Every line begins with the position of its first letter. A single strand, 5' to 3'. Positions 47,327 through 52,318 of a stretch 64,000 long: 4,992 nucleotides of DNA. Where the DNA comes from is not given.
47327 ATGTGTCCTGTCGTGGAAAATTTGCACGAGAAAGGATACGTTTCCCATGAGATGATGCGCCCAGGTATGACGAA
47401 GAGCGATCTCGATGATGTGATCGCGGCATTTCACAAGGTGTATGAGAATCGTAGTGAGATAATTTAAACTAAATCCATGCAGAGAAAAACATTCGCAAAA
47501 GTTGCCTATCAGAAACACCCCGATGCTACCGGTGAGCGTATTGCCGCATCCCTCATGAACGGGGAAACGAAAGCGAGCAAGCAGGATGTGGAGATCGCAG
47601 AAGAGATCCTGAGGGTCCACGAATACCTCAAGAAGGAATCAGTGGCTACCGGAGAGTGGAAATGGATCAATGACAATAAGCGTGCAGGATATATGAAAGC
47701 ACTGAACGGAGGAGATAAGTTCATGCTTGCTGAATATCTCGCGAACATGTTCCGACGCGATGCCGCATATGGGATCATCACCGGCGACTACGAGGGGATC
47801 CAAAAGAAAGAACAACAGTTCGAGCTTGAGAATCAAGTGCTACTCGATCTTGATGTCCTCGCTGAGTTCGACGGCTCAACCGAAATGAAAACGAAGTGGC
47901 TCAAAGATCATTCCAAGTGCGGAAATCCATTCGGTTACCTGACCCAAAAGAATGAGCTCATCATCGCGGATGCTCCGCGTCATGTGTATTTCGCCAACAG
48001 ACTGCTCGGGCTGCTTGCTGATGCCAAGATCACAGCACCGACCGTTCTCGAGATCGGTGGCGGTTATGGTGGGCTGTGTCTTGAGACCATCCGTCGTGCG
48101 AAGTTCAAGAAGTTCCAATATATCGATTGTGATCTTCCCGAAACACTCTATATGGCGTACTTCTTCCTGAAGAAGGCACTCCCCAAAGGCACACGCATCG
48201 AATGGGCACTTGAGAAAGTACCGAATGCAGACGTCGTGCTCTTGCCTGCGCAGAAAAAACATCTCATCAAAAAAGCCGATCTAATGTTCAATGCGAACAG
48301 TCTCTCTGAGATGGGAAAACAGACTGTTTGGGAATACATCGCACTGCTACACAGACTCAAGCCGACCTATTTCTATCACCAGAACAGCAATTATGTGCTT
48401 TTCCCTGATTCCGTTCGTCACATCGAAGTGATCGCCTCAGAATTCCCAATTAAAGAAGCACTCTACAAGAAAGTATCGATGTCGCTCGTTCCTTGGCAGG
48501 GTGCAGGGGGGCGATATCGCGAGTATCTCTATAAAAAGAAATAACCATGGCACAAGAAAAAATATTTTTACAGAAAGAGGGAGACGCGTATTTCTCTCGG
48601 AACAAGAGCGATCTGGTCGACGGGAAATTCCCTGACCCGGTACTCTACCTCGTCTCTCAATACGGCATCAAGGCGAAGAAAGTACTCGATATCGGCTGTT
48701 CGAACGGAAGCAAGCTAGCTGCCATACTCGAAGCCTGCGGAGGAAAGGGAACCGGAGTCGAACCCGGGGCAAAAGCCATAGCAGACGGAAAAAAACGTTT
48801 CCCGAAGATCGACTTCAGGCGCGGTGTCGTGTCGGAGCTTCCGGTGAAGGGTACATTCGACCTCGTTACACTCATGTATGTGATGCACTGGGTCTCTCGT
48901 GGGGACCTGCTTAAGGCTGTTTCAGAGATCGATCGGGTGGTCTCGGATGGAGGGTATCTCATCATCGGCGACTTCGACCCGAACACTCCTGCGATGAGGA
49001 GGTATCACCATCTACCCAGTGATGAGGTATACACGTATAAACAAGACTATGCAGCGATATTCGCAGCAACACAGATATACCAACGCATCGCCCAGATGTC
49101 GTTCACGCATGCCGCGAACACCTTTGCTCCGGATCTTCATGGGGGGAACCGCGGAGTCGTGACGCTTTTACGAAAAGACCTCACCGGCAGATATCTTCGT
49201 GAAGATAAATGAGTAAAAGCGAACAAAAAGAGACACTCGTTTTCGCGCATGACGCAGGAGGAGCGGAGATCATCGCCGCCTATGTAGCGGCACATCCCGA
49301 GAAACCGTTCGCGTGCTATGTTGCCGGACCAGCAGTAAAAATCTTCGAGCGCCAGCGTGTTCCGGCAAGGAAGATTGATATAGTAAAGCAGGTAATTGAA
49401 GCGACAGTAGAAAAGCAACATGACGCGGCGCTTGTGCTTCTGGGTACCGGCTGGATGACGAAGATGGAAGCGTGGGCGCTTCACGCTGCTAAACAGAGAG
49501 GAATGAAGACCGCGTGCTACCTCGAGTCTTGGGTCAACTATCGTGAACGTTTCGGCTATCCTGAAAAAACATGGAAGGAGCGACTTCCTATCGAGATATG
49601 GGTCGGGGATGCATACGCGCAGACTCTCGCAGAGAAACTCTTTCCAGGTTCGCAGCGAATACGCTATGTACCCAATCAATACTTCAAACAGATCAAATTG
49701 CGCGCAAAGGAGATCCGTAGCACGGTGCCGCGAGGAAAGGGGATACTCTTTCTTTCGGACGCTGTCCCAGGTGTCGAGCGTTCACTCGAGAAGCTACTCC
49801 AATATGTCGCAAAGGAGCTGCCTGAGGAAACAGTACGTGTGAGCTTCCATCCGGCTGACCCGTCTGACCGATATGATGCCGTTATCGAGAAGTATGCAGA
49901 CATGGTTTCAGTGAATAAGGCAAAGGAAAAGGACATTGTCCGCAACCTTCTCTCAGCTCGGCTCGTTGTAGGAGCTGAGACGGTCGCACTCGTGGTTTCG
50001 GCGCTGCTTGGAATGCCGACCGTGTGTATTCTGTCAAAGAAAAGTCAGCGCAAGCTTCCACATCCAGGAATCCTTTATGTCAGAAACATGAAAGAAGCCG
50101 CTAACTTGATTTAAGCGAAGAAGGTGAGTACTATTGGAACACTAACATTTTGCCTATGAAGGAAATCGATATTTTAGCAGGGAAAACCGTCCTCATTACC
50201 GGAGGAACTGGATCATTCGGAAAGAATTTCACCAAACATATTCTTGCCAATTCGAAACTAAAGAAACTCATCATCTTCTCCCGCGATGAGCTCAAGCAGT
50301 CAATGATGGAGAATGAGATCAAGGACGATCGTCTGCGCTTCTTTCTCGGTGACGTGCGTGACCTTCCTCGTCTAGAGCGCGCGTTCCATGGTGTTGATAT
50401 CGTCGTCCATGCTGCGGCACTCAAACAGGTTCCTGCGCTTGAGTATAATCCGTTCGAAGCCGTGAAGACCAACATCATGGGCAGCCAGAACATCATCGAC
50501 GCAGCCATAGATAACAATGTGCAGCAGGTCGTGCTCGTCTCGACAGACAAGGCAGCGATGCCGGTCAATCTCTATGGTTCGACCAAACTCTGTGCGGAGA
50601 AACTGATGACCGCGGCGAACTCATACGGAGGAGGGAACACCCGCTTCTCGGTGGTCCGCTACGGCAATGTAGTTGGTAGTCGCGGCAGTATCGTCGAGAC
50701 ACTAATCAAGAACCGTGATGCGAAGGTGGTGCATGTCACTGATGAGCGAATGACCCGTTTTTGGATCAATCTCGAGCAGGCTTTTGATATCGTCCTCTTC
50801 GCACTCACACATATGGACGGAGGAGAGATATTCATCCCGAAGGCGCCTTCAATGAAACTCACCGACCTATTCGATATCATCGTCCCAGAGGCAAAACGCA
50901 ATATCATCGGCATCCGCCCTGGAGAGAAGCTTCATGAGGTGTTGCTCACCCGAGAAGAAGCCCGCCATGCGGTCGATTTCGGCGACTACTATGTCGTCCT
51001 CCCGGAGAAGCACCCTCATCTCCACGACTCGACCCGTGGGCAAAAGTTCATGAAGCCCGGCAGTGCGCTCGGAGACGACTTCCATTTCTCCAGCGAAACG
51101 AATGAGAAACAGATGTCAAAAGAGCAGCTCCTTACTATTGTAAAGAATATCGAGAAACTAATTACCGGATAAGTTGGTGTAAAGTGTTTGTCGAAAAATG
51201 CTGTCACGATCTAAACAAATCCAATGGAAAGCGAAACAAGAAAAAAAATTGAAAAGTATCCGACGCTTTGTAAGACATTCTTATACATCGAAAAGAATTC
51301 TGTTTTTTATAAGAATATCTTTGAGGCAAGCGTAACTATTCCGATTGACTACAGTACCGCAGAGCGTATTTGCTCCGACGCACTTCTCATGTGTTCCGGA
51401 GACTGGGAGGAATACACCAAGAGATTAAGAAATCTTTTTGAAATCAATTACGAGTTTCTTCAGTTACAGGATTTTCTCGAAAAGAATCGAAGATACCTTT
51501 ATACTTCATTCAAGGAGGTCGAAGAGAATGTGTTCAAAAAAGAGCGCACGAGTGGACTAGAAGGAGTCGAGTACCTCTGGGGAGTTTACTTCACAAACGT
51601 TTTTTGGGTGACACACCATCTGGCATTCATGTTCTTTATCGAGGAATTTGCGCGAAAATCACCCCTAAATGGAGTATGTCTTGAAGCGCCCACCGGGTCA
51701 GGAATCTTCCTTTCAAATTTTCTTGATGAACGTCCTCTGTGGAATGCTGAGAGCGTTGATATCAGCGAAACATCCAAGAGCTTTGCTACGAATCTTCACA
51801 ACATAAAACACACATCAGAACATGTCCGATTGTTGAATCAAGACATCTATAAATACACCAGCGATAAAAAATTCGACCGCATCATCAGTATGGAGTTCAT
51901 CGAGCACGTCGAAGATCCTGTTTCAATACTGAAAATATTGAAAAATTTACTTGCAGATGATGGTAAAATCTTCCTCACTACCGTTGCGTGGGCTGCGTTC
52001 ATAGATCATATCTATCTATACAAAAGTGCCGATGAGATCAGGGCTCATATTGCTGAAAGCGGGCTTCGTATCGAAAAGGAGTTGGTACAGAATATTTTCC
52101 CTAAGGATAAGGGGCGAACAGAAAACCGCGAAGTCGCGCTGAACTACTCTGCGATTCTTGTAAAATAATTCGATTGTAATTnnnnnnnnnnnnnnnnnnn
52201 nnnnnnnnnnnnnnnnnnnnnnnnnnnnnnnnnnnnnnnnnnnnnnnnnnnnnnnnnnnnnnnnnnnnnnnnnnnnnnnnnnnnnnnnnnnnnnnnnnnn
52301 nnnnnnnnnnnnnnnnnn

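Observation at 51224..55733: Low-GC ACP-based acyl-donor cassette (AAC(3)-like N-acyltransferase + AcpS + FkbH-like + ACP + MaoC + SDR) embedded in the nonulosonic-acid cluster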

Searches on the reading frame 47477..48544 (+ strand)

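Call 7: search_protein_families(library=ncbifam, proteins=[window:47477-48544:+], max_evalue=0.001)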
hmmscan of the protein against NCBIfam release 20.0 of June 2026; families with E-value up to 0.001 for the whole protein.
window:47477-48544:+ (355 aa): 1 family
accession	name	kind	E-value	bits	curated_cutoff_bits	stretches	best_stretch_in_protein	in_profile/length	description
TIGR04371.1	methyltran_NanM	subfamily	1.3e-20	74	44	1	145-303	110-273/273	putative sugar O-methyltransferase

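Call 59: search_protein_families(library=pfam, proteins=[window:47477-48544:+], max_evalue=0.1)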
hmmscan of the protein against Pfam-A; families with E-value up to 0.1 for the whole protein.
window:47477-48544:+ (355 aa): 0 families

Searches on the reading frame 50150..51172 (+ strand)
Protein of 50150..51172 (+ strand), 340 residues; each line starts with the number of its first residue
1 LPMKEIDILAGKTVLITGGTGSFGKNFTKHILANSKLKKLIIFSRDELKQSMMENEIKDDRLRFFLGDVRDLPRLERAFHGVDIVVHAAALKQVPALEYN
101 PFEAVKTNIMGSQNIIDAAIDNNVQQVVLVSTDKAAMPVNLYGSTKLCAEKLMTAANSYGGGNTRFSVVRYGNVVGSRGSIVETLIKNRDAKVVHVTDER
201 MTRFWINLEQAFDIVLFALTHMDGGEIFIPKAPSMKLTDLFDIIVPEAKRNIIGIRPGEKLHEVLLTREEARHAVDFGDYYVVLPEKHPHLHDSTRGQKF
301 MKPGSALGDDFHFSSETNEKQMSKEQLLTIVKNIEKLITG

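Call 3: search_protein_families(library=pfam, proteins=[window:50150-51172:+], max_evalue=0.01)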
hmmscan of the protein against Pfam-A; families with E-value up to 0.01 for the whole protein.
window:50150-51172:+ (340 aa): 11 families
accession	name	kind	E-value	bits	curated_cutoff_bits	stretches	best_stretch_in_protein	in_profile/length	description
PF02719.21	Polysacc_synt_2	-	3.7e-93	312.4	20.2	1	14-283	1-291/293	Polysaccharide biosynthesis protein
PF01370.27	Epimerase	-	3.6e-25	89.2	20.9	1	14-226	1-235/240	NAD dependent epimerase/dehydratase family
PF01073.25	3Beta_HSD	-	9.7e-18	64.6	22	1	15-138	1-122/280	3-beta hydroxysteroid dehydrogenase/isomerase family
PF16363.11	GDP_Man_Dehyd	-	5e-13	49.6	27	1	15-133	1-130/332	GDP-mannose 4,6 dehydratase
PF13460.12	NAD_binding_10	-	8.6e-11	42.5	27.2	1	18-136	1-102/184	NAD(P)H-binding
PF04321.23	RmlD_sub_bind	-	1.1e-10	41.6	27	1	13-188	2-166/287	RmlD substrate binding domain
PF07993.18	NAD_binding_4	-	5e-10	39.4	20.1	1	16-135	1-138/258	Male sterility protein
PF05368.20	NmrA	-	2e-06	28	27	1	12-129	3-104/298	NmrA-like family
PF08659.16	KR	-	3.5e-06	27.5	22.6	1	13-131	2-135/180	KR domain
PF00106.31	adh_short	-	7.4e-06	26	26.6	1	12-156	1-163/195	short chain dehydrogenase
PF03435.24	Sacchrp_dh_NADP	-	0.0015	19.3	25.1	1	14-89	1-76/129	Saccharopine dehydrogenase NADP binding domain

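Call 4: search_protein_families(library=ncbifam, proteins=[window:50150-51172:+], max_evalue=0.01)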
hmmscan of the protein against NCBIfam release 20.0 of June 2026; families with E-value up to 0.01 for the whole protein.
window:50150-51172:+ (340 aa): 45 families (the best 25 are shown)
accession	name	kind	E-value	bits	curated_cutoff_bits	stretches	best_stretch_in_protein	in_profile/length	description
TIGR03589.1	PseB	equivalog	1.7e-131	437.9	407.75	1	9-330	2-323/324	UDP-N-acetylglucosamine 4,6-dehydratase (inverting)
TIGR04130.1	FnlA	equivalog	4.5e-76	255.9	730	1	10-287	3-286/337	UDP-N-acetylglucosamine 4,6-dehydratase/5-epimerase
TIGR04180.1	EDH_00030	hypoth_equivalog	1.1e-15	57.5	475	1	14-134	1-123/297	NAD-dependent 4,6-dehydratase LegB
TIGR01179.1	galE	equivalog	4.8e-14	51.9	262.3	1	14-178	2-180/332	UDP-glucose 4-epimerase GalE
TIGR03466.1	HpnA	hypoth_equivalog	1.6e-12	47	367.65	1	13-138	2-118/327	hopanoid-associated sugar epimerase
TIGR01181.1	dTDP_gluc_dehyt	equivalog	1.8e-12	47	365.1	1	14-134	2-127/321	dTDP-glucose 4,6-dehydratase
TIGR02622.1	CDP_4_6_dhtase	equivalog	2.5e-12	46.6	278.45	1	10-135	3-132/352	CDP-glucose 4,6-dehydratase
NF041293.1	G6PDh_Azf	equivalog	3.8e-11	42.9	400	1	12-136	3-119/252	NAD-dependent glucose-6-phosphate dehydrogenase Azf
TIGR02197.1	heptose_epim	equivalog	4.2e-10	39.3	274.6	1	14-178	1-174/316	ADP-glyceromanno-heptose 6-epimerase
NF007956.0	PRK10675.1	subfamily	9.2e-10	38.1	394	1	13-132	2-124/338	UDP-glucose 4-epimerase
NF042423.1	oxyalk_red_Shew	equivalog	2.2e-09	36.9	580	1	12-134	9-120/331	2-alkyl-3-oxoalkanoate reductase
TIGR01214.1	rmlD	equivalog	8e-09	35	224.05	1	13-187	1-165/285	dTDP-4-dehydrorhamnose reductase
NF052578.1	StrlDmthSdmBMthl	equivalog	3.2e-08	33.7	600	1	13-133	2-114/328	sterol demethylase protein SdmB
NF042422.1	oxyalk_red_OleD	equivalog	3.7e-08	33.1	580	1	14-133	3-111/329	2-alkyl-3-oxoalkanoate reductase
NF011728.1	PRK15181.1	equivalog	9.7e-08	31.4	760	1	8-128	12-137/348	Vi polysaccharide biosynthesis UDP-N-acetylglucosaminuronic acid C-4 epimerase TviC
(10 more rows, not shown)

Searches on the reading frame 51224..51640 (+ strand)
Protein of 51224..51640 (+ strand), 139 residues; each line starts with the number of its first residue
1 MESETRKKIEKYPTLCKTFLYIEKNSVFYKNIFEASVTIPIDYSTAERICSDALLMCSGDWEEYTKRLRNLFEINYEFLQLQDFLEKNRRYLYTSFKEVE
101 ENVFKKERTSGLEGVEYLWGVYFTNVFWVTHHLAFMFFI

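Call 59: search_protein_families(library=pfam, proteins=[window:51224-51640:+], max_evalue=0.1)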
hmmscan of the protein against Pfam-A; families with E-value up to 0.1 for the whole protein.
window:51224-51640:+ (139 aa): 1 family
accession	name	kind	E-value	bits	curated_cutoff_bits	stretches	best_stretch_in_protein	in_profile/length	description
PF14278.11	TetR_C_8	-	0.017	15.6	26.1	0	12-34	4-26/103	Transcriptional regulator C-terminal region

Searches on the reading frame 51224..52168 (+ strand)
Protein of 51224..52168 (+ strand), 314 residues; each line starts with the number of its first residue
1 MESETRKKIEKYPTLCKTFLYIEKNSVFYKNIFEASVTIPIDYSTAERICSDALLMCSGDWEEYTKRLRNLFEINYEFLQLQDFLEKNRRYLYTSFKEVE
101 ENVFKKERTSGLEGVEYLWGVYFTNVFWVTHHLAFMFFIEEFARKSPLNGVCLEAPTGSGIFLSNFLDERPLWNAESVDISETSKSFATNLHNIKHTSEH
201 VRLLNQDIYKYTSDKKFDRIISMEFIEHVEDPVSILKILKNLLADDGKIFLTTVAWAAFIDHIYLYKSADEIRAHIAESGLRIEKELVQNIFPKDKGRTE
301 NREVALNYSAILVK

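Call 3: search_protein_families(library=pfam, proteins=[window:51224-52168:+], max_evalue=0.01)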
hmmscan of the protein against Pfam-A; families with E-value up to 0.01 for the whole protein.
window:51224-52168:+ (314 aa): 7 families
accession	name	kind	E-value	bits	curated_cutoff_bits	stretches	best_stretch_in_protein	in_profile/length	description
PF13489.12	Methyltransf_23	-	3.7e-14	53.2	27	1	138-255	12-120/164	Methyltransferase domain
PF13847.12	Methyltransf_31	-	2.6e-08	34.1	27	1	153-261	8-120/145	Methyltransferase domain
PF08241.18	Methyltransf_11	-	5.9e-08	33.7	21.2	1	156-250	4-94/95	Methyltransferase domain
PF08242.18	Methyltransf_12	-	1.2e-07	32.8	30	1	153-249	1-98/98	Methyltransferase domain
PF13649.12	Methyltransf_25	-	3.5e-05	24.9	27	1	153-247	2-97/97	Methyltransferase domain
PF08003.17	Methyltransf_9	-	0.0044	16.5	23.8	1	194-254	160-220/315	Protein of unknown function (DUF1698)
PF02353.26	CMAS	-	0.0077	16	27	0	178-255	91-168/273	Mycolic acid cyclopropane synthetase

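Call 4: search_protein_families(library=ncbifam, proteins=[window:51224-52168:+], max_evalue=0.01)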
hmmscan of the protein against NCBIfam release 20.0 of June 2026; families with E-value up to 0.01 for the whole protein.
window:51224-52168:+ (314 aa): 8 families
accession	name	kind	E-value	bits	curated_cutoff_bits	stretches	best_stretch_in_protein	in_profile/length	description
TIGR01983.1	UbiG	equivalog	1.8e-11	43.8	102.95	1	156-255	57-155/228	bifunctional 2-polyprenyl-6-hydroxyphenol methylase/3-demethylubiquinol 3-O-methyltransferase UbiG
NF011650.0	PRK15068.1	equivalog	4.9e-06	25.6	209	1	180-254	150-228/324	tRNA 5-methoxyuridine(34)/uridine 5-oxyacetic acid(34) synthase CmoB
TIGR00452.1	TIGR00452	equivalog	2.8e-05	23.1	275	1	199-254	166-222/316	tRNA 5-methoxyuridine(34)/uridine 5-oxyacetic acid(34) synthase CmoB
TIGR03534.1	RF_mod_PrmC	equivalog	3.8e-05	23.3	199.1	1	150-222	90-162/253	peptide chain release factor N(5)-glutamine methyltransferase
TIGR02072.1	BioC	equivalog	0.00018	21.4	184.95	1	152-261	38-142/244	malonyl-ACP O-methyltransferase BioC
NF053839.1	CPFASynBruc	equivalog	0.00036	19.6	600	1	159-255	188-280/410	cyclopropane fatty acid synthase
NF008686.0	PRK11705.1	equivalog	0.00054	19.1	400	1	174-255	192-269/383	cyclopropane fatty acyl phospholipid synthase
TIGR03533.1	L3_gln_methyl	equivalog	0.0082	15.5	229.7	0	153-222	126-195/284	50S ribosomal protein L3 N(5)-glutamine methyltransferase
